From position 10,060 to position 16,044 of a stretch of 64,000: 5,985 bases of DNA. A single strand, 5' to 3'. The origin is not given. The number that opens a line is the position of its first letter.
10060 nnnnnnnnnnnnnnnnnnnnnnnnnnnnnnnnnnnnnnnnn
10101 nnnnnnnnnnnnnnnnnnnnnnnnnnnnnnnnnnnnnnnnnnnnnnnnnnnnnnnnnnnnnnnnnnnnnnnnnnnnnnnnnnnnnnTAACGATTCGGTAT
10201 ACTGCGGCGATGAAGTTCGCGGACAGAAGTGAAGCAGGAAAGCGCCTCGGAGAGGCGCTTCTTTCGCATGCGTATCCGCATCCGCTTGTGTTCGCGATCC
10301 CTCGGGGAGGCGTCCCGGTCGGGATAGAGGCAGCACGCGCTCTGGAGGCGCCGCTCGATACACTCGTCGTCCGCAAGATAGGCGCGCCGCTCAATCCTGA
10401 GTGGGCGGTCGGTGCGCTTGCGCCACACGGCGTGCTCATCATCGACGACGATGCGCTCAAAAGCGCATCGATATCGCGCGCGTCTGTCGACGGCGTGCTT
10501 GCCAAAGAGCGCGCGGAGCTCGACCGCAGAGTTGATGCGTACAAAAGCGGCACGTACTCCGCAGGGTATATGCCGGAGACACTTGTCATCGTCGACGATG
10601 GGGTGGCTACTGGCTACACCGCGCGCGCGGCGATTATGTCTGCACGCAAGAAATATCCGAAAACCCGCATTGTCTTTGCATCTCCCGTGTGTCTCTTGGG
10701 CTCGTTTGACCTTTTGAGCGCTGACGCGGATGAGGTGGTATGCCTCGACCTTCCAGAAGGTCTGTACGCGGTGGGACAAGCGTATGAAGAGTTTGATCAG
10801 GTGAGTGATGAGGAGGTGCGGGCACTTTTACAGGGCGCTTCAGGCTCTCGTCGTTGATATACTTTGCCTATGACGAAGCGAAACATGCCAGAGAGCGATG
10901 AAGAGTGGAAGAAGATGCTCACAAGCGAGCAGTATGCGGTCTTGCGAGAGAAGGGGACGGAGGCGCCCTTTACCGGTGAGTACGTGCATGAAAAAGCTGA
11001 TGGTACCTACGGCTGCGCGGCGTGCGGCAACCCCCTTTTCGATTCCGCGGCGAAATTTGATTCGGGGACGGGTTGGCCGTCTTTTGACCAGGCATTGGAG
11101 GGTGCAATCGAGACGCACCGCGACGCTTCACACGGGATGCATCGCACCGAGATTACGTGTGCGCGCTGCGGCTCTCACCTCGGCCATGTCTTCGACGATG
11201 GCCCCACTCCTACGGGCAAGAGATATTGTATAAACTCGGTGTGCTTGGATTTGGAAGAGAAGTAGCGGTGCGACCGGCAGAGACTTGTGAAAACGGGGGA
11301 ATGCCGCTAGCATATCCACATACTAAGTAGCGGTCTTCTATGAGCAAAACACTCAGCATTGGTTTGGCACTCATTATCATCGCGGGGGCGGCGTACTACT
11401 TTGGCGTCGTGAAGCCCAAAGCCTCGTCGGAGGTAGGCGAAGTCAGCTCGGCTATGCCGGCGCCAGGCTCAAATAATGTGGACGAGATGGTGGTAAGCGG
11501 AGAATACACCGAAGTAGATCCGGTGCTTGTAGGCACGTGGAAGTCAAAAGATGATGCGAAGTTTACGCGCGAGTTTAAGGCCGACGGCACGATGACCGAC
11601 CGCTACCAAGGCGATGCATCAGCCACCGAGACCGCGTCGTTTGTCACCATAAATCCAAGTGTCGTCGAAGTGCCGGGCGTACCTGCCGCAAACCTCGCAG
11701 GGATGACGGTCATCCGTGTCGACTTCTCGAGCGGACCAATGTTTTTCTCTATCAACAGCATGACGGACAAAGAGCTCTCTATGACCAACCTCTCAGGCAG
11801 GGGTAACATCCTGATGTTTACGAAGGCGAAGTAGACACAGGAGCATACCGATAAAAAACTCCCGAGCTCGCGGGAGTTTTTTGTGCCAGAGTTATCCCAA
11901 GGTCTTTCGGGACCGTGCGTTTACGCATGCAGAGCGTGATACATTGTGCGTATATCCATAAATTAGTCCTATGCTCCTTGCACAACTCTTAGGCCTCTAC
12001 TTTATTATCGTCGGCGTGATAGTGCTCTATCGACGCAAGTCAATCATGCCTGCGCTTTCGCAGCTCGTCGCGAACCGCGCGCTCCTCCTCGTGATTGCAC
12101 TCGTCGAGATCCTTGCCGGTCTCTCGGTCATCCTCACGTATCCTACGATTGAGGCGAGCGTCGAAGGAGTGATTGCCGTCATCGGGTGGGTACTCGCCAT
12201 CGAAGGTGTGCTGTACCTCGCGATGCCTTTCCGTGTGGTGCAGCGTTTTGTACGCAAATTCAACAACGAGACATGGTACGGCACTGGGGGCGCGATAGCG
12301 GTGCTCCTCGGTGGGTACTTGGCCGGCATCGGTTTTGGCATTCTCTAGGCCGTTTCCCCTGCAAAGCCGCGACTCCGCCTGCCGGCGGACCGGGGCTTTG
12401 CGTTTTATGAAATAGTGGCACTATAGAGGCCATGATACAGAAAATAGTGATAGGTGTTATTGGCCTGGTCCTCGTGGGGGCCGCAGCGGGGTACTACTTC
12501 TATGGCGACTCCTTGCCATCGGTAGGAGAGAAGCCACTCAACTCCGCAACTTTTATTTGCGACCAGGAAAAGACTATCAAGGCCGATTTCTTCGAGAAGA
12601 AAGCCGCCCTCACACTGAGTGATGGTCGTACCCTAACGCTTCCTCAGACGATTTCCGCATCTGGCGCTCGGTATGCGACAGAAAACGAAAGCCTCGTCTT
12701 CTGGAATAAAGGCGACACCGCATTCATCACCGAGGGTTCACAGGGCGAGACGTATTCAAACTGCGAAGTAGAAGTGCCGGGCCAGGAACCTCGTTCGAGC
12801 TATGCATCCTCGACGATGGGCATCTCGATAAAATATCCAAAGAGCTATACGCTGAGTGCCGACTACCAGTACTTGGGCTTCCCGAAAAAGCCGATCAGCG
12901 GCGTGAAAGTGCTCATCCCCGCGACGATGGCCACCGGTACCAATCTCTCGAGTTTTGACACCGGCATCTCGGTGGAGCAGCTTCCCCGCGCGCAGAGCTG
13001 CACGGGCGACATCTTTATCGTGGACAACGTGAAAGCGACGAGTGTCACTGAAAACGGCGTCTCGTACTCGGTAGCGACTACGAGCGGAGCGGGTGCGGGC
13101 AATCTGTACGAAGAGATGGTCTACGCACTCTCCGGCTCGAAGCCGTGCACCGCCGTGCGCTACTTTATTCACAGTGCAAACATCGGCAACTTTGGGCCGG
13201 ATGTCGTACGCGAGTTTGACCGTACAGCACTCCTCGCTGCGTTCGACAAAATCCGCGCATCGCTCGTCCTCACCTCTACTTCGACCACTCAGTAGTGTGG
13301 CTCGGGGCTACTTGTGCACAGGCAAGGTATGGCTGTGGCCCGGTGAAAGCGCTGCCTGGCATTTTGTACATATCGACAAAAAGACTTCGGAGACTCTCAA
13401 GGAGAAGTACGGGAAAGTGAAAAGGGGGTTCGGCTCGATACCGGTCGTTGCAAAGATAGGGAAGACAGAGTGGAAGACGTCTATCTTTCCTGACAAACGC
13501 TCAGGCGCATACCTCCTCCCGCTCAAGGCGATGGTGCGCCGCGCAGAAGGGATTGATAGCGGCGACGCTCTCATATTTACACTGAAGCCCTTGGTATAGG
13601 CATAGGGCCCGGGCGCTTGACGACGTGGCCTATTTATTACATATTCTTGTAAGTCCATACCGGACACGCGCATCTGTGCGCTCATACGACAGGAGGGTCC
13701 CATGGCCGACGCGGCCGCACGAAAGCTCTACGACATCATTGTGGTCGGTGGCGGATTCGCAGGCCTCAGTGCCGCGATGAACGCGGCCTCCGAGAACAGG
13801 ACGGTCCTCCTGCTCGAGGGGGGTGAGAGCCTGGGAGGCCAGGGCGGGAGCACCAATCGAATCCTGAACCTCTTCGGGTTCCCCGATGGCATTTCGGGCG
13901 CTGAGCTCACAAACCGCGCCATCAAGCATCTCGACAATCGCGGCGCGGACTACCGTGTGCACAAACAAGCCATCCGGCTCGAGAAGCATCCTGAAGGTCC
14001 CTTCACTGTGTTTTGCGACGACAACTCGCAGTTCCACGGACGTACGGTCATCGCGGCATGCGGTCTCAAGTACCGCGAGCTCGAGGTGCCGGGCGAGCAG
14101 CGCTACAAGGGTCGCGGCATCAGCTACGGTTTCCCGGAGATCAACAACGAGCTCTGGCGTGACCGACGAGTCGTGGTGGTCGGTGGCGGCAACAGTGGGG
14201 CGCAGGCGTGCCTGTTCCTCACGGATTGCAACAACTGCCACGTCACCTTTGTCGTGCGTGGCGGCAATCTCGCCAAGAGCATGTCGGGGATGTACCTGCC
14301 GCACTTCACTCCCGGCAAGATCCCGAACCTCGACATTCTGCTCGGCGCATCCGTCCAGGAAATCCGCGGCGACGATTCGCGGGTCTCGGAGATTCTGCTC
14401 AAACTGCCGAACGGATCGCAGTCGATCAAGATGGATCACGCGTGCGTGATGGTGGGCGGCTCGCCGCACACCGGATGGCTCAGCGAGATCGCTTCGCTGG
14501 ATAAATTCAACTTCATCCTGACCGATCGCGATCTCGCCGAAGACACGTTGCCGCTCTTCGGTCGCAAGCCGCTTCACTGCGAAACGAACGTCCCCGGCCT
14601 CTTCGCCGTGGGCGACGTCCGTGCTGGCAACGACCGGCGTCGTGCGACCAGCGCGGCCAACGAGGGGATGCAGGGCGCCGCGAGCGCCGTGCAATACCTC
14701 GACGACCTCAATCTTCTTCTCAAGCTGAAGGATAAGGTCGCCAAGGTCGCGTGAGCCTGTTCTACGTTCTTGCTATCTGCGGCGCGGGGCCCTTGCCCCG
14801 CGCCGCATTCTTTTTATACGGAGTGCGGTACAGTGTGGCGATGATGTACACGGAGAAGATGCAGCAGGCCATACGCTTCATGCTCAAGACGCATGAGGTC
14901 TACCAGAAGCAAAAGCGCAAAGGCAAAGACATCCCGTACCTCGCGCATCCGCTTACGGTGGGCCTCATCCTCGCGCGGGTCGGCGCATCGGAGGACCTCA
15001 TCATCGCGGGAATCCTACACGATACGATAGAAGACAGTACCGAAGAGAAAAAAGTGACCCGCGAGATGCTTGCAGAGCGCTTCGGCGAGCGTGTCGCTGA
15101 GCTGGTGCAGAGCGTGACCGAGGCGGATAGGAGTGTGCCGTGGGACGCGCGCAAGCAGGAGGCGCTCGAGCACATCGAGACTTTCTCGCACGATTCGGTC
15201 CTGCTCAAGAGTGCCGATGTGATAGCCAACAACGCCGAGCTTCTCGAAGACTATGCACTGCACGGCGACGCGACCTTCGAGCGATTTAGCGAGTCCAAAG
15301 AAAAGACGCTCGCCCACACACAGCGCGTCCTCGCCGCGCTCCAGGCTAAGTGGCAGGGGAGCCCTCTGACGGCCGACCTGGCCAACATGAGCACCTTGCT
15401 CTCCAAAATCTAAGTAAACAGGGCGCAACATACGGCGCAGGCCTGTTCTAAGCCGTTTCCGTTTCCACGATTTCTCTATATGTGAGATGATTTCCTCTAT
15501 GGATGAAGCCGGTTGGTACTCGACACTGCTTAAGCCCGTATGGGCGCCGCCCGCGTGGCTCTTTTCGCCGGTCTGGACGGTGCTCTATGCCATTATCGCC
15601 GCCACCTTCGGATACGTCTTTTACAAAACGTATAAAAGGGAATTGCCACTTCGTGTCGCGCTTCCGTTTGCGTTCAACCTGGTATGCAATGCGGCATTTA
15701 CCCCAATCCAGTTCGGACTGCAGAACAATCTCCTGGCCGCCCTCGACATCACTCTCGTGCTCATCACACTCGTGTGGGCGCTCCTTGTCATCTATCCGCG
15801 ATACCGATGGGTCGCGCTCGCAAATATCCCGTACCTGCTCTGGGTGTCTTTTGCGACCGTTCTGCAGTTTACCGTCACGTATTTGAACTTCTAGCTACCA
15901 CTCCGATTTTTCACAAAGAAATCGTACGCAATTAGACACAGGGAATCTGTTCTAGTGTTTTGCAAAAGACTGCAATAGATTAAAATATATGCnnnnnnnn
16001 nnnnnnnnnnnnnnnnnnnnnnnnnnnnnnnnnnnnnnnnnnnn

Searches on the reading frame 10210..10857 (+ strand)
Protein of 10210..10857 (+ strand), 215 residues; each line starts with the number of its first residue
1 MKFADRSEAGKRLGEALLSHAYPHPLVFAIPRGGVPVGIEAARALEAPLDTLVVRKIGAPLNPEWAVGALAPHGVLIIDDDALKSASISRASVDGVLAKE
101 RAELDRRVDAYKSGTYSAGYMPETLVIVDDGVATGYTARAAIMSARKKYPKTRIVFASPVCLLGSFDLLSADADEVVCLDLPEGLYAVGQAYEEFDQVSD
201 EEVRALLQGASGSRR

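Call 55: search_protein_families(library=pfam, proteins=[window:10210-10857:+], max_evalue=0.0001)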
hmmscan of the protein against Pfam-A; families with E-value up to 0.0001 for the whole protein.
window:10210-10857:+ (215 aa): 1 family
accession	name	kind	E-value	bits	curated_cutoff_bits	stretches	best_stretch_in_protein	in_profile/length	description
PF00156.33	Pribosyltran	-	1e-07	31.9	26.3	1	24-155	30-119/158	Phosphoribosyl transferase domain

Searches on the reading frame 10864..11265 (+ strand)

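Call 55: search_protein_families(library=pfam, proteins=[window:10864-11265:+], max_evalue=0.0001)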
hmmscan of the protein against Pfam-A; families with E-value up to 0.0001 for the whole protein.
window:10864-11265:+ (133 aa): 2 families
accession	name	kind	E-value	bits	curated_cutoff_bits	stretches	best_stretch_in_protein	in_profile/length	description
PF01641.26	SelR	-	3.1e-52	175.8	24.9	1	19-131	1-115/116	SelR domain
PF24046.1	At4g08330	-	2.7e-05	24.7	27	0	92-117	74-99/129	At4g08330 beta-tent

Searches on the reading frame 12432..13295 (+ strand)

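Call 55: search_protein_families(library=pfam, proteins=[window:12432-13295:+], max_evalue=0.0001)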
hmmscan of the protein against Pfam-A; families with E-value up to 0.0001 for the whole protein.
window:12432-13295:+ (287 aa): 1 family
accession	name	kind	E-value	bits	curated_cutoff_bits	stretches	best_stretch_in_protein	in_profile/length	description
PF09864.15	MliC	-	1.8e-15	57.1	22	1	43-105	3-64/67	Membrane-bound lysozyme-inhibitor of c-type lysozyme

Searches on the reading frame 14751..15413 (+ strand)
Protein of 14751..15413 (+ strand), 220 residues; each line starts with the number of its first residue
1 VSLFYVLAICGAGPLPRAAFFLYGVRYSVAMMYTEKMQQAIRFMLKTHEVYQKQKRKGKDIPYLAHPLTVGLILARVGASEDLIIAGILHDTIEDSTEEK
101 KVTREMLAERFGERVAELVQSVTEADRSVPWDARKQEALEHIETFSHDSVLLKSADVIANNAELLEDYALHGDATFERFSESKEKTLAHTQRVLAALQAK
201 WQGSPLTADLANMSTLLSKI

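Call 8: search_protein_families(library=pfam, proteins=[window:14751-15413:+], max_evalue=0.01)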
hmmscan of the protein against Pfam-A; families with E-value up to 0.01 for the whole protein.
window:14751-15413:+ (220 aa): 2 families
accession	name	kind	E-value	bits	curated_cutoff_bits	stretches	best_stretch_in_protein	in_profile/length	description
PF13328.12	HD_4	-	3.5e-17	63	27.2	1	49-156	7-119/156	HD domain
PF01966.28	HD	-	1.2e-07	32.4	22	1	63-160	1-115/116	HD domain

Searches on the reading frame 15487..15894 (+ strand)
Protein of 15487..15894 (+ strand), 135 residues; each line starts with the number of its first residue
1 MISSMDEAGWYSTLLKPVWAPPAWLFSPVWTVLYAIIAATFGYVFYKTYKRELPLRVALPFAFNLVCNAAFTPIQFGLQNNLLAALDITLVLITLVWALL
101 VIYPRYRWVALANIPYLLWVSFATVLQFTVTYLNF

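Call 8: search_protein_families(library=pfam, proteins=[window:15487-15894:+], max_evalue=0.01)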
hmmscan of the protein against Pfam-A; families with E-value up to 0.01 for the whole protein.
window:15487-15894:+ (135 aa): 1 family
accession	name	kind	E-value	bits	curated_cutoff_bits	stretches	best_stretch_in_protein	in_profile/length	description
PF03073.20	TspO_MBR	-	1.7e-28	99.6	24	1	7-132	20-144/145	TspO/MBR family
